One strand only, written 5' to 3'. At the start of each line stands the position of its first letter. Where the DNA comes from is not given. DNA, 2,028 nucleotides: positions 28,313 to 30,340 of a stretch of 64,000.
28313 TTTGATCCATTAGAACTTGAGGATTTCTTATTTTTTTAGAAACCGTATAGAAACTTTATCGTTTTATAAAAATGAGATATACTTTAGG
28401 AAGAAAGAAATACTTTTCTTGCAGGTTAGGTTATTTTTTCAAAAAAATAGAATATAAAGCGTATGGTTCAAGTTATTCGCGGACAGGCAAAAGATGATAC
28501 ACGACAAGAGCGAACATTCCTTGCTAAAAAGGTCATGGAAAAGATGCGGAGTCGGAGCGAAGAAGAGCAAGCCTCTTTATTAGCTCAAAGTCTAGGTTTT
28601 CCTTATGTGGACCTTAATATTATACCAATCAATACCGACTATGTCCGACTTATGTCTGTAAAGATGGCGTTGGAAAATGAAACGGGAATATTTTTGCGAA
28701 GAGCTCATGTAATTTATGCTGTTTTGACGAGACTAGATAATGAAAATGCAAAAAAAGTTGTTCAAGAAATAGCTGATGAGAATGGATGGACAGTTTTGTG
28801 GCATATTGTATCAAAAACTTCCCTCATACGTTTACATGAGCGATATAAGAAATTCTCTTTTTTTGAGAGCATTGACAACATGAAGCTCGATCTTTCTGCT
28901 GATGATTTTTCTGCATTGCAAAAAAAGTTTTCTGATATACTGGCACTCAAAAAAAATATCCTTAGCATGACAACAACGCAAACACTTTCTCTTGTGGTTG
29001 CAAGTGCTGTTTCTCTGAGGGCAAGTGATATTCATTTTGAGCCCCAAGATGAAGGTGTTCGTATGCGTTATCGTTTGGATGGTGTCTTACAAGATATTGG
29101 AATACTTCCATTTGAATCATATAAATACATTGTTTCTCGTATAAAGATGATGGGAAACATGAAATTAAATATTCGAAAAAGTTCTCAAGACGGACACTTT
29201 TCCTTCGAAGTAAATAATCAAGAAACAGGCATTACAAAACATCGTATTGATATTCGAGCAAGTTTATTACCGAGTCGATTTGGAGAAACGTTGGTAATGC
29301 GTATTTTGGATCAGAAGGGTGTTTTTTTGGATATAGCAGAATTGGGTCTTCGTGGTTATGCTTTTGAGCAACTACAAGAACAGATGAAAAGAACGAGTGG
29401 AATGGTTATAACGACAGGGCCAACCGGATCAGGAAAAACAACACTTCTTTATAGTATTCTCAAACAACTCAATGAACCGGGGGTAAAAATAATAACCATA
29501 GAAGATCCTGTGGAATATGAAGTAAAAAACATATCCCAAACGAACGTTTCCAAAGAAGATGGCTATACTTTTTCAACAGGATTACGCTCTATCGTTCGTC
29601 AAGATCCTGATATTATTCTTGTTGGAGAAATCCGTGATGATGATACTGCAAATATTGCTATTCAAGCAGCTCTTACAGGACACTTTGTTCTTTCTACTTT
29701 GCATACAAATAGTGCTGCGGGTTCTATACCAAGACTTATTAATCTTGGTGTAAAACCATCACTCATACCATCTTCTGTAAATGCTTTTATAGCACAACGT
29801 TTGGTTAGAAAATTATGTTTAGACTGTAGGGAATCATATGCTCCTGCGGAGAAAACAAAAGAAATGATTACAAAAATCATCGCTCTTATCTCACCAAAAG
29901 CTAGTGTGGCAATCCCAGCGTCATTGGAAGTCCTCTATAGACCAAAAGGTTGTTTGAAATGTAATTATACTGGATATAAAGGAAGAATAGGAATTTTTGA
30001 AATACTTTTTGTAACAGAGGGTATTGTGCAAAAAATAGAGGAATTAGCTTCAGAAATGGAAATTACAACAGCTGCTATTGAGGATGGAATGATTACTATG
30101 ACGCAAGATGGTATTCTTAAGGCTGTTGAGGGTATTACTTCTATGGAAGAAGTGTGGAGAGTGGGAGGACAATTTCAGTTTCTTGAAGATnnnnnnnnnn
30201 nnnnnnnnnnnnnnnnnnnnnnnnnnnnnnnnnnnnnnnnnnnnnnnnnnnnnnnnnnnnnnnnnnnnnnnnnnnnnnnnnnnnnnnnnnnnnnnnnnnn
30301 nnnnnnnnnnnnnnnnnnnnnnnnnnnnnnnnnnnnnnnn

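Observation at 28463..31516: Single-chain tandem fusion of two complete PilB/GspE secretion ATPase modules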

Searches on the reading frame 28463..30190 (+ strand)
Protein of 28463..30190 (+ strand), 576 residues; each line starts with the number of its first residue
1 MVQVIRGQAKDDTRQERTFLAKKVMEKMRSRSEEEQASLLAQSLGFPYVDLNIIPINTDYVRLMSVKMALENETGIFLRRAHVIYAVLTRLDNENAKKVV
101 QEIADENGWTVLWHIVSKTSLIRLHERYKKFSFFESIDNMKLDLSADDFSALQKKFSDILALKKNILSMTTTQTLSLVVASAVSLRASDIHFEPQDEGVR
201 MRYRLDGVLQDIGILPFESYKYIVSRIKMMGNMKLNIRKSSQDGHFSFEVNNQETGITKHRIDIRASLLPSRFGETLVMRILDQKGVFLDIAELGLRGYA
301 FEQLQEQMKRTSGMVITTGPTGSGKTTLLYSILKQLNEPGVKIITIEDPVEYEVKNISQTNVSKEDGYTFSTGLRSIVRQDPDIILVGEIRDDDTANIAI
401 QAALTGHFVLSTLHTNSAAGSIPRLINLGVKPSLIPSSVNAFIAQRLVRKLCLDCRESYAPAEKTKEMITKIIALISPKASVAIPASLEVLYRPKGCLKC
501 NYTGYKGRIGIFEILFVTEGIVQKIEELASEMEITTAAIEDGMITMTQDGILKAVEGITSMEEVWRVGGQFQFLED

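Call 9: search_protein_families(library=ncbifam, proteins=[window:28463-30190:+], max_evalue=0.00001)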
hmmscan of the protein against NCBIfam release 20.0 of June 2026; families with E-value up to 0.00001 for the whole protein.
window:28463-30190:+ (576 aa): 18 families
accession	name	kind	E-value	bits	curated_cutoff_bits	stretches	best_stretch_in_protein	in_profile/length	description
TIGR02533.1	type_II_gspE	equivalog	1.5e-133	446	630.25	1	97-567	34-485/486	type II secretion system ATPase GspE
TIGR02538.1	type_IV_pilB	equivalog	3e-131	438.8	675.65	1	10-567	21-561/564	type IV-A pilus assembly ATPase PilB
NF053534.1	T4PilAsmATPsTfpB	equivalog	1e-113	380.8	850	1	20-567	48-581/584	type IV pilus assembly ATPase TfpB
NF007755.0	PRK10436.1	equivalog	3.3e-112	375.5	617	1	167-570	81-461/465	type II secretion system protein GspE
NF041000.1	ATPase_ComGA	equivalog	1.6e-70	237.2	300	1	178-449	3-266/267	competence type IV pilus ATPase ComGA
TIGR01420.1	pilT_fam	subfamily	1.5e-53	182.2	319.1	1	177-449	4-269/343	PilT/PilU family type 4a pilus ATPase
TIGR02525.1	plasmid_TraJ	equivalog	6e-28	97.9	368.3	1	277-428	120-272/372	plasmid transfer ATPase TraJ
TIGR02524.1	dot_icm_DotB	equivalog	3e-22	79.3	463.3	1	306-427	128-258/358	Dot/Icm type IV secretion system ATPase DotB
NF058587.1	archaellum_moto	equivalog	6.7e-17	61.4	550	1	315-427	278-395/527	archaellum flagellar ATPase motor FlaI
TIGR02782.1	TrbB_P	equivalog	3.2e-15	56.2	304.55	1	304-429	129-256/303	P-type conjugative transfer ATPase TrbB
TIGR02788.1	VirB11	equivalog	4.8e-14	52.1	249.95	1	313-429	145-266/308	P-type DNA transfer ATPase VirB11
TIGR03819.1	heli_sec_ATPase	hypoth_equivalog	2.8e-13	49.8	373.15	1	270-445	134-317/340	TadA family conjugal transfer-associated ATPase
NF010469.0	PRK13894.1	subfamily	2.1e-12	47.1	508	1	313-445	150-284/320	conjugal transfer ATPase TrbB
NF010407.0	PRK13833.1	subfamily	3.3e-12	46.5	499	1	313-431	146-265/323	conjugal transfer protein TrbB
NF053672.1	bindosome_BasE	exception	1.6e-09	37.1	1000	1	316-427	274-390/512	bindosome assembly system ATPase subunit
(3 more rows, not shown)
